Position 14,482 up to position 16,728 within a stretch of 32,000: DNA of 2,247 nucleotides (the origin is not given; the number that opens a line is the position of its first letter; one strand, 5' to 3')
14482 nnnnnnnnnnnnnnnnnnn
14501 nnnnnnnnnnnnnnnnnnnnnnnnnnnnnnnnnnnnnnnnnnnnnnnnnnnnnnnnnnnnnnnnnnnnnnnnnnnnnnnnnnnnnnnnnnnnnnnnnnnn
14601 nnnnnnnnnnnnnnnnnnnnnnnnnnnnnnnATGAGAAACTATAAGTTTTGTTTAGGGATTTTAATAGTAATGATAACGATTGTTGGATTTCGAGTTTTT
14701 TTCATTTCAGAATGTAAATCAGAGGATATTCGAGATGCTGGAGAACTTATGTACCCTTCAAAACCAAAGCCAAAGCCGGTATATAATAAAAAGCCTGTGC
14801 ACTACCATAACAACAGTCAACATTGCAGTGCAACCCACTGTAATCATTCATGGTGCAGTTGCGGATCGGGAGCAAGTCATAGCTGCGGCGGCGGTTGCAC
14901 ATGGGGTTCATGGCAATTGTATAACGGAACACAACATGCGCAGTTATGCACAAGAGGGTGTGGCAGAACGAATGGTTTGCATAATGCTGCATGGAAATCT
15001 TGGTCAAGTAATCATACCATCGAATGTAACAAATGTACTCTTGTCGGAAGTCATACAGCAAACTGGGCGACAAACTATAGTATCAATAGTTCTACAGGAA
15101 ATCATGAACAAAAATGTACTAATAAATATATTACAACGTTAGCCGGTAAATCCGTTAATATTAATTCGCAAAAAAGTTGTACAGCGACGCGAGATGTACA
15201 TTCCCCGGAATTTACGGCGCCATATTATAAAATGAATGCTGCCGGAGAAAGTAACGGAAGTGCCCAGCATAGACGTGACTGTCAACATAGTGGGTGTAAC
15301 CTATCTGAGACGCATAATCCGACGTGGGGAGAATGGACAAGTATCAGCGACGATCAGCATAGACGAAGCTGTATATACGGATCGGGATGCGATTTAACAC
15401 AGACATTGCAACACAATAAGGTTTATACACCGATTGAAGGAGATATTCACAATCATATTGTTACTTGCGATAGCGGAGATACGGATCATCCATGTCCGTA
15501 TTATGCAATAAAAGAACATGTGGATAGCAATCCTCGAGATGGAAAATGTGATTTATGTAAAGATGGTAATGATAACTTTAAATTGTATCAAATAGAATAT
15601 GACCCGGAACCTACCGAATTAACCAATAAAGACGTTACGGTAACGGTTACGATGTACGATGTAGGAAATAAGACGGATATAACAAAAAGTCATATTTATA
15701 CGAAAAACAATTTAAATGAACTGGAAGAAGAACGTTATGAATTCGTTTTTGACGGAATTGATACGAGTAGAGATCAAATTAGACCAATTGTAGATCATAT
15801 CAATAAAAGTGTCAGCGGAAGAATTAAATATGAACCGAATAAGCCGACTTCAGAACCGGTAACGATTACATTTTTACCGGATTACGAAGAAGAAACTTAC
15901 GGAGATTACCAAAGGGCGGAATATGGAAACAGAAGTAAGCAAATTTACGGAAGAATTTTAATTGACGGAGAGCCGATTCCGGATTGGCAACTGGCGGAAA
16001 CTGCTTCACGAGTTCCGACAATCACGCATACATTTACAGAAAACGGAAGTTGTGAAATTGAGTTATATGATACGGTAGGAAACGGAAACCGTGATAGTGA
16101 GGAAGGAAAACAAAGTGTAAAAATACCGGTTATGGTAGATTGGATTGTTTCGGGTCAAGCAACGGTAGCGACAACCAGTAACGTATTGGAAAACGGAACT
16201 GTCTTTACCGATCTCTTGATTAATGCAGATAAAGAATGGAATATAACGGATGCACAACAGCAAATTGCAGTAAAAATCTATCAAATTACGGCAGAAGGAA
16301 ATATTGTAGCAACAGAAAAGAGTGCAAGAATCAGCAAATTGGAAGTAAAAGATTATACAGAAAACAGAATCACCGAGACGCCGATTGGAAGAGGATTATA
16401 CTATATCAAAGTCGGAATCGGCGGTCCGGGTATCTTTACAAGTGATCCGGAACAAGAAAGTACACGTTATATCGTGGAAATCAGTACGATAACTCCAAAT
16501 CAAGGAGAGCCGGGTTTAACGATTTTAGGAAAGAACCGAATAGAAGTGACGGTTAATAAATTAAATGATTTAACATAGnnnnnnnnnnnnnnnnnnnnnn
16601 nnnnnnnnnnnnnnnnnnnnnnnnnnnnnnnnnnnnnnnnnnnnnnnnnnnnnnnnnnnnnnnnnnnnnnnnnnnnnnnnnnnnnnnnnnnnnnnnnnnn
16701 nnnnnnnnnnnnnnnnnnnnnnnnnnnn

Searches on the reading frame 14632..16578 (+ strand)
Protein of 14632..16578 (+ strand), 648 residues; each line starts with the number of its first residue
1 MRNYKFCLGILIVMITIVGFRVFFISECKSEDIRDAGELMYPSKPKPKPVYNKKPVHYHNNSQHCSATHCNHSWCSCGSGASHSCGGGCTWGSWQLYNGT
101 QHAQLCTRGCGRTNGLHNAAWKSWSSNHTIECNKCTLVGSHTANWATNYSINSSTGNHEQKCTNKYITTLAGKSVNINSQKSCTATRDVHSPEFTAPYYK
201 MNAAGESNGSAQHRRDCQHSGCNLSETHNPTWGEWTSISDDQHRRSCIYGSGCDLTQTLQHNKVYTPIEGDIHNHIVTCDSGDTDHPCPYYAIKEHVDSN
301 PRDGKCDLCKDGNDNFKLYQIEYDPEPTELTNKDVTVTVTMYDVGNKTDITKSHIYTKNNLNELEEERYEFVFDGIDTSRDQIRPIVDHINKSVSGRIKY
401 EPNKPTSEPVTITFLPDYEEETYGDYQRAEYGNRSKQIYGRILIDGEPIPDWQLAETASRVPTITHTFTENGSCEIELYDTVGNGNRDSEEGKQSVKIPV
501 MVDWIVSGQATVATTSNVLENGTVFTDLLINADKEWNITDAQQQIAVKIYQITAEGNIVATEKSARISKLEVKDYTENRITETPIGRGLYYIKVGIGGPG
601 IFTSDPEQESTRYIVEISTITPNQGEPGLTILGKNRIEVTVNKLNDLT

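Call 12: search_protein_families(library=pfam, proteins=[window:14632-16578:+])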
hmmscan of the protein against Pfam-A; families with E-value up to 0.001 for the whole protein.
window:14632-16578:+ (648 aa): 0 families

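Call 18: find_related_loci(query=window:14632-16578:+, collection=genome_contigs, flank=4000)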
Query window:14632-16578:+ (648 aa) in genome_contigs; peptide patterns used: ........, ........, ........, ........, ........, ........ (x = any residue, [..] = any of these).
34 stretches matched a pattern, but none encodes a relative of the query by tblastn (E <= 1e-3).

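Call 19: find_homologous_proteins(query=window:14632-16578:+)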
Query window:14632-16578:+ (648 aa): 4 proteins with E <= 0.001 among 5565 candidates.
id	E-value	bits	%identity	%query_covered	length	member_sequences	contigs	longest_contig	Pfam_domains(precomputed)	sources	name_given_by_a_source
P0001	0.0e+0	1537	100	100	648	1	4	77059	-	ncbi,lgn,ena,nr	ncbi:MAG: hypothetical protein J6M02_03445 [Clostridia bacterium]|nr:hypothetical protein [Clostridi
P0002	1.7e-209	716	55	92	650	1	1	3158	-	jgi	-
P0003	5.7e-208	711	56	92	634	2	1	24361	-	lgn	-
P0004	1.4e-146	508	47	91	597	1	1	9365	-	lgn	-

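Call 20: find_encoding_contigs(protein=P0003, flank=6000, max_places=4)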
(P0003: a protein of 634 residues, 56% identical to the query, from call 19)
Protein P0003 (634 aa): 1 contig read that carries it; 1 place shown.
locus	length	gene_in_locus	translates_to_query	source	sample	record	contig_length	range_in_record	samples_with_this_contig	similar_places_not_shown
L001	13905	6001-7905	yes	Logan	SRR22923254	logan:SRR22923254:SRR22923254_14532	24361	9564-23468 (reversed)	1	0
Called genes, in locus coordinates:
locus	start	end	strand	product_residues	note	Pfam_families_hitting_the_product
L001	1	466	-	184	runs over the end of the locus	PF04294:VanW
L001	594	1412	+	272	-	PF01551:Peptidase_M23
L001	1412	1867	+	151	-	PF02163:Peptidase_M50 (weak)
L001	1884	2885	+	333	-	PF00814:TsaD, PF22521:HypF_C_2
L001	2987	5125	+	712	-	PF00912:Transgly, PF00905:Transpeptidase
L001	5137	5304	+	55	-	PF06107:DUF951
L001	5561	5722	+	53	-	-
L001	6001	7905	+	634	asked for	-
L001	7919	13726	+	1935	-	PF08481:GBS_Bsp-like, PF09479:Flg_new (faint), PF18998:Flg_new_2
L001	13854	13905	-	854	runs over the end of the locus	PF11897:DUF3417, PF00343:Phosphorylase, PF28476:GlgP_C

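Call 21: find_encoding_contigs(protein=P0004, flank=6000, max_places=4)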
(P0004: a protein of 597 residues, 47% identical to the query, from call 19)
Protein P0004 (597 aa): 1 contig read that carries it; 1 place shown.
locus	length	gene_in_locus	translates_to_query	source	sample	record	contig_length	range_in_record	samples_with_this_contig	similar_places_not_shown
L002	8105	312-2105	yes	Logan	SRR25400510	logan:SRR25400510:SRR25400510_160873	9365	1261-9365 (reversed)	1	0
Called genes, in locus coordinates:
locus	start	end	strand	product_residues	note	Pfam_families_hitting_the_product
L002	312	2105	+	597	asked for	-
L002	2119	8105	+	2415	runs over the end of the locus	?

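Call 22: find_encoding_contigs(protein=P0002, flank=6000, max_places=4)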
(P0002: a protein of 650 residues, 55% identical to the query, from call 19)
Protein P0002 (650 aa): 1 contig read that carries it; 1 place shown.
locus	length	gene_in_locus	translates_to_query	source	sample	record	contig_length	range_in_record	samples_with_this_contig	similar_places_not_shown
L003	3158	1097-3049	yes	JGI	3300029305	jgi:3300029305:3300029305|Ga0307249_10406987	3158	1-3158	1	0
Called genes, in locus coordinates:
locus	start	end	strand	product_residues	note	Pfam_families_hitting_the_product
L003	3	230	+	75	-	?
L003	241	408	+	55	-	PF06107:DUF951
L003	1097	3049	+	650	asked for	-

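Call 28: find_encoding_contigs(protein=P0001, flank=3000, max_places=6)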
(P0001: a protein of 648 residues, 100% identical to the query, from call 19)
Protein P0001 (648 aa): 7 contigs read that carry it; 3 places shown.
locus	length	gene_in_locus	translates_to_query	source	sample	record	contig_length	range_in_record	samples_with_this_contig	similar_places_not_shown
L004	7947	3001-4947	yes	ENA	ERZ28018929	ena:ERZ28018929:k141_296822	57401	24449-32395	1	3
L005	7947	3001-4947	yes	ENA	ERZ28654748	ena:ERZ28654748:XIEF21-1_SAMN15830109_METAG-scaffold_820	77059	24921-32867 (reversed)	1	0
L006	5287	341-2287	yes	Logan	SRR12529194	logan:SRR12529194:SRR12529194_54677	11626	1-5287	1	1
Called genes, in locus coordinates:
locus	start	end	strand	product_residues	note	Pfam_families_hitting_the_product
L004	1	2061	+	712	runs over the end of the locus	PF00912:Transgly, PF00905:Transpeptidase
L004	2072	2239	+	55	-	PF06107:DUF951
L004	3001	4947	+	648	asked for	-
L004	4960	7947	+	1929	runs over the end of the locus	PF08481:GBS_Bsp-like, PF09479:Flg_new (faint), PF18998:Flg_new_2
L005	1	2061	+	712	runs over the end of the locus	PF00912:Transgly, PF00905:Transpeptidase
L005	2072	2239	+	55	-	PF06107:DUF951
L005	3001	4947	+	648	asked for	-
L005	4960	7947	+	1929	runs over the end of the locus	PF08481:GBS_Bsp-like, PF09479:Flg_new (faint), PF18998:Flg_new_2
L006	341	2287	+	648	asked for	-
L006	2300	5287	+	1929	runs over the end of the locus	PF08481:GBS_Bsp-like, PF09479:Flg_new (faint), PF18998:Flg_new_2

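Call 39: find_related_loci(query=A3, collection=genome_contigs, flank=3000)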
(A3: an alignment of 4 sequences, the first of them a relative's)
Query A3 (648 aa) in genome_contigs; peptide patterns used: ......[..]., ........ (x = any residue, [..] = any of these).
77 stretches matched a pattern, but none encodes a relative of the query by tblastn (E <= 1e-3).

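Call 47: search_solved_structures(query=A3, max_evalue=1)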
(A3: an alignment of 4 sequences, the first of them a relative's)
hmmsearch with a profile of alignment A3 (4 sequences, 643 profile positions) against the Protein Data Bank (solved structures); distinct sequences matched with E-value up to 1: 5.
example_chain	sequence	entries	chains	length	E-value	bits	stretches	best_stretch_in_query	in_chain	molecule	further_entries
1fyh_A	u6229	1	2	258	0.0065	18.2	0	506-576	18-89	Interferon gamma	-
1eku_A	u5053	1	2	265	0.0075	18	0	506-576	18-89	Interferon gamma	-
1fg9_A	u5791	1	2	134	0.32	12.6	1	506-576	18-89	INTERFERON GAMMA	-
1hig_A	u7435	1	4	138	0.34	12.5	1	506-576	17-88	INTERFERON-GAMMA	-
3bes_L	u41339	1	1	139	0.35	12.5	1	506-576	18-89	Interferon gamma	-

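Call 49: search_protein_families(library=ncbifam, proteins=[window:14632-16575:+], max_evalue=0.01)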
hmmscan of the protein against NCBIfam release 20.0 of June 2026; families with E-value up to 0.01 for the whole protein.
window:14632-16575:+ (648 aa): 0 families

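Call 56: find_homologous_proteins(query=A3, max_evalue=0.001)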
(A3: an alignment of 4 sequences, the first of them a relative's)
Query A3 (4 sequences) (648 aa, profile of the alignment): 4 proteins with E <= 0.001 among 5652 candidates.
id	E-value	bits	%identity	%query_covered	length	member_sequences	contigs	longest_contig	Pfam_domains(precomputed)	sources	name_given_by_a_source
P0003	0.0e+0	1179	56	92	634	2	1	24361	-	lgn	-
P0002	0.0e+0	1164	55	92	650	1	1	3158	-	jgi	-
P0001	0.0e+0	1154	100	100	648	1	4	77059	-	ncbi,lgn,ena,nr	ncbi:MAG: hypothetical protein J6M02_03445 [Clostridia bacterium]|nr:hypothetical protein [Clostridi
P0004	7.4e-283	958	47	91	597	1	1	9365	-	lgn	-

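Call 59: search_protein_families(library=pfam, proteins=[window:14632-16575:+], max_evalue=5)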
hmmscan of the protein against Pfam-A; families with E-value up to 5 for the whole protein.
window:14632-16575:+ (648 aa): 2 families
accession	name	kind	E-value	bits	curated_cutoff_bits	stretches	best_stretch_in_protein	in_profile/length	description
PF01015.23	Ribosomal_S3Ae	-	0.11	12.4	29.3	1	336-392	44-98/191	Ribosomal S3Ae family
PF11825.13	Nuc_recep-AF1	-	0.18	12.3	27.3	1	137-210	38-113/114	Nuclear/hormone receptor activator site AF-1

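Call 70: predict_structure(alignment_id=A3)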
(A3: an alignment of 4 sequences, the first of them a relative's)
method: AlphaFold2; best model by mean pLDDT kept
length: 648 residues; sequences in the alignment: 4
mean_pLDDT: 47.3   pTM: 0.26
mean pLDDT of the five models: 47.3, 45.1, 43.3, 41.4, 41.1
residues with pLDDT >= 90: 0; 70-90: 26; 50-70: 280; < 50: 342
segments of 3 or more residues with pLDDT < 50: 16-88, 169-180, 201-212, 236-243, 251-253, 257-396, 402-407, 419-428, 430-435, 457-462, 482-485, 496-521, 575-577, 624-634, 641-648
pLDDT, mean of each block of 10 residues (from residue 1): 54 49 25 24 27 27 34 36 43 62 61 66 65 68 66 69 60 43 68 56 40 58 55 49 51 47 30 29 32 27 30 35 37 41 42 38 27 23 26 42 48 57 44 53 67 51 59 59 50 49 28 32 54 55 65 61 63 54 55 62 61 62 44 46 33
secondary structure, 60 per line:
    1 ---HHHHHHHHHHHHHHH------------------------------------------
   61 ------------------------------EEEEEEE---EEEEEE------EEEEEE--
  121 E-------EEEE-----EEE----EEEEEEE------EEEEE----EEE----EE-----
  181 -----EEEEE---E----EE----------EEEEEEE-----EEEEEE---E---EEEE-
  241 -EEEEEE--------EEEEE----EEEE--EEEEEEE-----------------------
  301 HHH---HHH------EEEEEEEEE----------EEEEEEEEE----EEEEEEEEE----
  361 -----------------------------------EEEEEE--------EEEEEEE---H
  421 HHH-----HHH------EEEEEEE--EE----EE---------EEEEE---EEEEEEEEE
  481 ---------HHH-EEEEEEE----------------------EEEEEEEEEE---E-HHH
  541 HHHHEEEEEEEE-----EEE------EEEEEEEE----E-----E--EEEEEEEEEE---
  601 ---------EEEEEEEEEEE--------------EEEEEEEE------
elements in order (helices of 4 or more, strands of 3 or more residues): H4-18 E91-97 E101-106 E113-118 E129-132 E138-140 E145-151 E158-162 E167-169 E186-190 E211-217 E223-228 E236-239 E242-247 E256-260 E265-268 E271-277 E316-324 E335-343 E348-356 E396-401 E410-416 H420-423 E438-444 E464-468 E472-480 E494-500 E523-532 H538-544 E545-552 E558-560 E567-574 E588-597 E610-620 E635-642
